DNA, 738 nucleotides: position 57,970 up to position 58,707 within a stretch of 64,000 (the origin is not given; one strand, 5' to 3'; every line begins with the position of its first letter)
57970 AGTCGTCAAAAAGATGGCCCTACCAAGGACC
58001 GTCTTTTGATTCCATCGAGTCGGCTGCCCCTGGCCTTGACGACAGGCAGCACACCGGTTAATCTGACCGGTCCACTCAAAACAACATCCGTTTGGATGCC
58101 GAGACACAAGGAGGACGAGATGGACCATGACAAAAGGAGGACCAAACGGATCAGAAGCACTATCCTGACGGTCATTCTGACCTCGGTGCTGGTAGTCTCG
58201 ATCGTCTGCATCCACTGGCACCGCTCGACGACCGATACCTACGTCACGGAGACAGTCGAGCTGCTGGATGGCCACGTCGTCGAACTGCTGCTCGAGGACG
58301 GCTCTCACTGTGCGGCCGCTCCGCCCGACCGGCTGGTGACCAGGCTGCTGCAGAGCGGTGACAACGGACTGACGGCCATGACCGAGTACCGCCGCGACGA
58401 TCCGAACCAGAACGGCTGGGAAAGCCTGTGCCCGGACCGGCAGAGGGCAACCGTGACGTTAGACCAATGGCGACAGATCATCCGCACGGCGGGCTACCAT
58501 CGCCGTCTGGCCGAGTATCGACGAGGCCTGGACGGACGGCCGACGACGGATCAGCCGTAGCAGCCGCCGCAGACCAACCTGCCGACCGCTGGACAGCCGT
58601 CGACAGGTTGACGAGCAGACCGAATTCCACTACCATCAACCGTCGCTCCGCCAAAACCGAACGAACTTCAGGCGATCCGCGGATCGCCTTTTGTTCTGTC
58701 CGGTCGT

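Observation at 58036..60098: Three tandem paralogous small membrane-anchored two-cysteine proteins, each with its own terminator, between gyrB and secE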

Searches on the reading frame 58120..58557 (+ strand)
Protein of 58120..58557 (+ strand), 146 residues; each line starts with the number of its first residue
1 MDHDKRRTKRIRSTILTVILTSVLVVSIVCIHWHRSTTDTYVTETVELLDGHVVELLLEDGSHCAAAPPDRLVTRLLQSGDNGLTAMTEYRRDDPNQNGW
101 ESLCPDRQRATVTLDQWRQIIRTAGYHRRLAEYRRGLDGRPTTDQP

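Call 4: search_protein_families(library=pfam, proteins=[window:58120-58557:+], max_evalue=10)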
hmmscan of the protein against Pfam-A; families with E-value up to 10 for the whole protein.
window:58120-58557:+ (146 aa): 0 families

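Call 11: find_homologous_proteins(query=A1, max_evalue=0.01)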
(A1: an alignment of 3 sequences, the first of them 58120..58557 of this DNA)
Query A1 (3 sequences) (146 aa, profile of the alignment): 3 proteins with E <= 0.01 among 3501 candidates.
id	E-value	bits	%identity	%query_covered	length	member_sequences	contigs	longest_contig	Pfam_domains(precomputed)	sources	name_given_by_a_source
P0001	2.8e-68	247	26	79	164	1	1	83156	-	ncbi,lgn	ncbi:MAG: hypothetical protein ABIJ46_01350 [bacterium]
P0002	6.8e-59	216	30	14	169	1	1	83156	-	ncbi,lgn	ncbi:MAG: hypothetical protein ABIJ46_01355 [bacterium]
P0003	2.6e-47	179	100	100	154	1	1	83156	-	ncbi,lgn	ncbi:MAG: hypothetical protein ABIJ46_01345 [bacterium]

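Call 25: find_homologous_proteins(query=A2, max_evalue=1)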
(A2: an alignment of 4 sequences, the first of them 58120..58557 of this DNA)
Query A2 (4 sequences) (146 aa, profile of the alignment): 4 proteins with E <= 1 among 2914 candidates.
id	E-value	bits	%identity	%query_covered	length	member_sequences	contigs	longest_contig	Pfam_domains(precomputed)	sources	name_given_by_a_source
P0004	1.8e-57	212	33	62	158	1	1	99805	-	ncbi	-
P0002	3.3e-52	194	30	14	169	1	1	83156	-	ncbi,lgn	ncbi:MAG: hypothetical protein ABIJ46_01355 [bacterium]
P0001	1.4e-45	173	26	79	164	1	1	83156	-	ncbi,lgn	ncbi:MAG: hypothetical protein ABIJ46_01350 [bacterium]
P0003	1.8e-44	169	100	100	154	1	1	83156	-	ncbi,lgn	ncbi:MAG: hypothetical protein ABIJ46_01345 [bacterium]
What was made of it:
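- Tried and rejected: Calls 11 and 25 returned only the sequences used as queries.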

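Call 34: predict_structure(alignment_id=A2)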
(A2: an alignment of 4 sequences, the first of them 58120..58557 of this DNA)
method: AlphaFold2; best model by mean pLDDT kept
length: 146 residues; sequences in the alignment: 4
mean_pLDDT: 75.7   pTM: 0.53
mean pLDDT of the five models: 75.7, 74.4, 73.8, 72.1, 68.5
residues with pLDDT >= 90: 0; 70-90: 105; 50-70: 37; < 50: 4
segments of 3 or more residues with pLDDT < 50: none
pLDDT, mean of each block of 10 residues (from residue 1): 58 79 81 57 79 83 85 78 78 68 83 87 85 75 50
secondary structure, 60 per line:
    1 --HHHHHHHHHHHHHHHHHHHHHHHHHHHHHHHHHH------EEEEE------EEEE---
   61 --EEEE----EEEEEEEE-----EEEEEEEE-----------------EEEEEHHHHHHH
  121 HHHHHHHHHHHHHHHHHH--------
elements in order: H3-36 E43-47 E54-57 E63-66 E71-78 E84-91 E109-113 H114-138

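Call 38: fold_search(model_id=the predicted structure, library=pdb)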
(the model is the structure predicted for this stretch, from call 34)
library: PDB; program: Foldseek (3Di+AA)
matches with E <= 10: 220; with E <= 0.001: 0
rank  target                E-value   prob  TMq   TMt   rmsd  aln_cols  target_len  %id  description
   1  6m3f_C                9.3e-01  0.25  0.28  0.21  10.6       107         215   16  Crystal structure of the mouse endonuclease EndoG(H138A/C110A), space group P212121 (released 2020-08-12)
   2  6yff_AA               1.0e+00  0.06  0.15  0.17  12.5       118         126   17  Virus-like particle of Beihai levi-like virus 21 (released 2020-09-02)
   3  6nju_A                1.4e+00  0.18  0.25  0.18  10.2       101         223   14  Mouse endonuclease G mutant H97A bound to A-DNA (released 2020-01-08)
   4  6m3t_B                1.5e+00  0.20  0.28  0.20  10.7       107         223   16  Crystal structure of the mouse endonuclease EndoG(H138A/C110A), space group P41212 (released 2020-08-12)
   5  6m3f_B                1.6e+00  0.18  0.29  0.20  10.2       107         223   16  Crystal structure of the mouse endonuclease EndoG(H138A/C110A), space group P212121 (released 2020-08-12)
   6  3ism_B                1.6e+00  0.14  0.26  0.17  10.4       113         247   15  Crystal structure of the EndoG/EndoGI complex: Mechanism of EndoG inhibition (released 2009-09-08)
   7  6nju_C                1.7e+00  0.15  0.27  0.19  10.5       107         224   16  Mouse endonuclease G mutant H97A bound to A-DNA (released 2020-01-08)
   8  5yjl_D                1.7e+00  0.12  0.20  0.12  11.3       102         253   12  Crystal structure of Arabidopsis glutamyl-tRNA reductase in complex with NADPH and GBP (released 2018-05-30)
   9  3p3f_C                1.8e+00  0.06  0.17  0.18  10.6        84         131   11  Crystal structure of the F36A mutant of the fluoroacetyl-CoA-specific thioesterase FlK (released 2010-10-20)
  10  8w5u_c                1.8e+00  0.04  0.18  0.20  11.9       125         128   13  Cryo-EM structure of QbN10F-Ab40 (released 2025-02-26)
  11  8gb3_D                1.9e+00  0.10  0.23  0.08  12.3       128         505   10  Structure of the Mycobacterium tuberculosis Hsp70 protein DnaK bound to the nucleotide exchange factor GrpE (released 2024-01-31)
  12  9b8t_A                2.0e+00  0.06  0.13  0.02  11.1        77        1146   16  Human polymerase epsilon bound to PCNA and DNA in the nucleotide bound state (released 2024-09-11)
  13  3nm7_A                2.1e+00  0.18  0.22  0.35  10.2        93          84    8  Crystal Structure of Borrelia burgdorferi Pur-alpha (released 2010-10-06)
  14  5wln_A                2.1e+00  0.09  0.19  0.09  12.3        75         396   13  Cryo-EM structure of the T2SS secretin XcpQ from Pseudomonas aeruginosa (released 2017-10-25)
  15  5vly_C                2.3e+00  0.06  0.18  0.20  10.9       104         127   12  Asymmetric unit for the coat proteins of phage Qbeta (released 2017-10-18)
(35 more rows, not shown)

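Call 57: search_solved_structures(query=A5, max_evalue=10)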
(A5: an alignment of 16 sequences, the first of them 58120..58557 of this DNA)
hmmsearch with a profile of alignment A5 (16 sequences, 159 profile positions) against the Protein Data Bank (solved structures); distinct sequences matched with E-value up to 10: 3.
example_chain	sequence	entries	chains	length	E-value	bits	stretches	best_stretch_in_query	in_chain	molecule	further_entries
8qag_A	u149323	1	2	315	1.4e-06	31.6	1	8-48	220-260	sc-CC-6-95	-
9f00_A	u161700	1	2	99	0.45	13.7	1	97-142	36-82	synthetic D-SH2 domain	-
9f01_A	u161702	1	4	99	0.45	13.7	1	97-142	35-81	synthetic D-SH2 domain NS1-10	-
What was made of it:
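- On Any protein of solved structure: The profile against PDB sequences matched only a designed coiled coil, over the N-terminal tail/TM part of the profile (call 57).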

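Call 58: search_protein_families(library=pfam, alignment_id=A5, max_evalue=1)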
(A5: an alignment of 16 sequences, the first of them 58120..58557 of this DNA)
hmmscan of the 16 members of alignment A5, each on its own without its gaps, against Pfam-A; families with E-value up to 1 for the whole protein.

A. member 1, window:58120-58557:+ (146 aa): 0 families

B. families by the number of members that match (of 16 scanned): 11 families
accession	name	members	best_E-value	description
PF22090.1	Gins51_C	1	0.013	Gins51, C-terminal domain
PF14777.11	BBIP10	1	0.021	Cilia BBSome complex subunit 10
PF23906.1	DUF7248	1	0.069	Family of unknown function (DUF7248)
PF06749.17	DUF1218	1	0.084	Protein of unknown function (DUF1218)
PF04532.17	DUF587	1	0.089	Protein of unknown function (DUF587)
PF01858.22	RB_A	1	0.12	Retinoblastoma-associated protein A domain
PF02038.21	ATP1G1_PLM_MAT8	1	0.12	ATP1G1/PLM/MAT8 family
PF01220.24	DHquinase_II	1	0.15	Dehydroquinase class II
PF19868.4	DUF6341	1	0.17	Family of unknown function (DUF6341)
PF14301.12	DUF4376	1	0.17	Domain of unknown function (DUF4376)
PF24914.1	ACR10_N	1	0.25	ACT domain-containing protein ACR10, N-terminal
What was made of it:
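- Closest known: Type IV pilins and pseudopilins. Different: No pilin Pfam hit (calls 4, 58).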

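Call 59: search_protein_families(library=ncbifam, alignment_id=A5, max_evalue=1)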
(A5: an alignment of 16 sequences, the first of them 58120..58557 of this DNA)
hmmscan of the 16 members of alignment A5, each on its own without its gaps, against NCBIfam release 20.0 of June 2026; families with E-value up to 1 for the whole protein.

A. member 1, window:58120-58557:+ (146 aa): 2 families
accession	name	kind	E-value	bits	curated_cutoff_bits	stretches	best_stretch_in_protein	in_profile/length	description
NF050144.1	matur_HvfX_fam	equivalog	0.083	13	80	0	15-38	71-96/165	HvfX family Cu-binding RiPP maturation protein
NF007540.1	PRK10153.1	equivalog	0.12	11.2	400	1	7-89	158-242/516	lysine decarboxylation/transport transcriptional activator CadC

B. families by the number of members that match (of 16 scanned): 8 families
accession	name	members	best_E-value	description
TIGR00847.1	ccoS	1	0.042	cbb3-type cytochrome oxidase assembly protein CcoS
NF045578.1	export_MbnM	1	0.051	methanobactin export MATE transporter MbnM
NF050144.1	matur_HvfX_fam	1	0.083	HvfX family Cu-binding RiPP maturation protein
NF003805.0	PRK05395.1-2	1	0.099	type II 3-dehydroquinate dehydratase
NF007540.1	PRK10153.1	1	0.12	lysine decarboxylation/transport transcriptional activator CadC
NF003474.0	PRK05111.1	1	0.15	acetylornithine deacetylase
NF003807.0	PRK05395.1-4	1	0.16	type II 3-dehydroquinate dehydratase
NF037995.1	TRAP_S1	1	0.21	TRAP transporter substrate-binding protein DctP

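Call 60: search_protein_families(library=phrogs, alignment_id=A5, max_evalue=1)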
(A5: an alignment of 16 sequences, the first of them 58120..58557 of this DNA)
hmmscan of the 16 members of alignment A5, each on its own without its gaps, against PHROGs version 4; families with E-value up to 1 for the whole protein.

A. member 1, window:58120-58557:+ (146 aa): 1 family
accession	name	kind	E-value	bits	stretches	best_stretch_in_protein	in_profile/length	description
phrog_21011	-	unknown function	0.022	16.5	1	106-131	47-72/120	-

B. families by the number of members that match (of 16 scanned): 17 families
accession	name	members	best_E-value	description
phrog_21011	-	1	0.022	-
phrog_10800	-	1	0.024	-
phrog_32807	-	1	0.039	-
phrog_9580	-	1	0.052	-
phrog_10986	-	1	0.059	-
phrog_11473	-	1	0.072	HTH DNA binding protein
phrog_18177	-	1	0.11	-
phrog_21326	-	1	0.13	-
phrog_11692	-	1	0.17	-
phrog_12992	-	1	0.24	-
phrog_29645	-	1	0.31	-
phrog_6813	-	1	0.31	-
phrog_21260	-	1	0.34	-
phrog_11340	-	1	0.38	-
phrog_22253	-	1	0.38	-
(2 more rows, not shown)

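Call 61: search_protein_families(library=padloc, alignment_id=A5, max_evalue=1)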
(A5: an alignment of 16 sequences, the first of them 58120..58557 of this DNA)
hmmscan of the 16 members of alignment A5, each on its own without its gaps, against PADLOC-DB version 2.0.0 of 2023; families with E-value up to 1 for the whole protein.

A. member 1, window:58120-58557:+ (146 aa): 0 families

B. families by the number of members that match (of 16 scanned): 1 family
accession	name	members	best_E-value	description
PDLC02706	PbeA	1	0.089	PbeA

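Call 67: find_homologous_proteins(query=A5, max_evalue=0.001)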
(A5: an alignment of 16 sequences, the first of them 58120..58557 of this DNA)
Query A5 (16 sequences) (146 aa, profile of the alignment): 4 proteins with E <= 0.001 among 4232 candidates.
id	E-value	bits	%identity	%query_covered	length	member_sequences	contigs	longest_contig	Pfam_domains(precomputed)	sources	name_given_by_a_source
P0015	5.3e-44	168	44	6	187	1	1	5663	-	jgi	-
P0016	8.5e-42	161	-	-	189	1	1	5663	-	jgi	-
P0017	9.4e-26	109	19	37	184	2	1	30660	-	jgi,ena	-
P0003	3.0e-25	107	100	100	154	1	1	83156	-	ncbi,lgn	ncbi:MAG: hypothetical protein ABIJ46_01345 [bacterium]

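Call 70: find_related_loci(query=A6, collection=metagenome_contigs, flank=6000)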
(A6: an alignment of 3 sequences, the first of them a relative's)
Query A6 (158 aa) in metagenome_contigs; peptide patterns used: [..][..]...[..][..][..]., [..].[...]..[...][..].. (x = any residue, [..] = any of these).
89 stretches matched a pattern; 1 encode a relative of the query (tblastn E <= 1e-3); 1 distinct loci.
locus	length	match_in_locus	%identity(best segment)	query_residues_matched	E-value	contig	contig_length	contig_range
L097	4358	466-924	36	11-158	3e-24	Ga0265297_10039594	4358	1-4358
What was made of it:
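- The word-indexed and metagenome scans add nothing new (calls 11, 25, 67, 70).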

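Call 76: find_related_loci(query=A6, collection=viral_contigs, flank=5000)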
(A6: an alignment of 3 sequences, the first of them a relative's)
Query A6 (158 aa) in viral_contigs; peptide patterns used: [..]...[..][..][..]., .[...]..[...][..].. (x = any residue, [..] = any of these).
27 stretches matched a pattern, but none encodes a relative of the query by tblastn (E <= 1e-3).
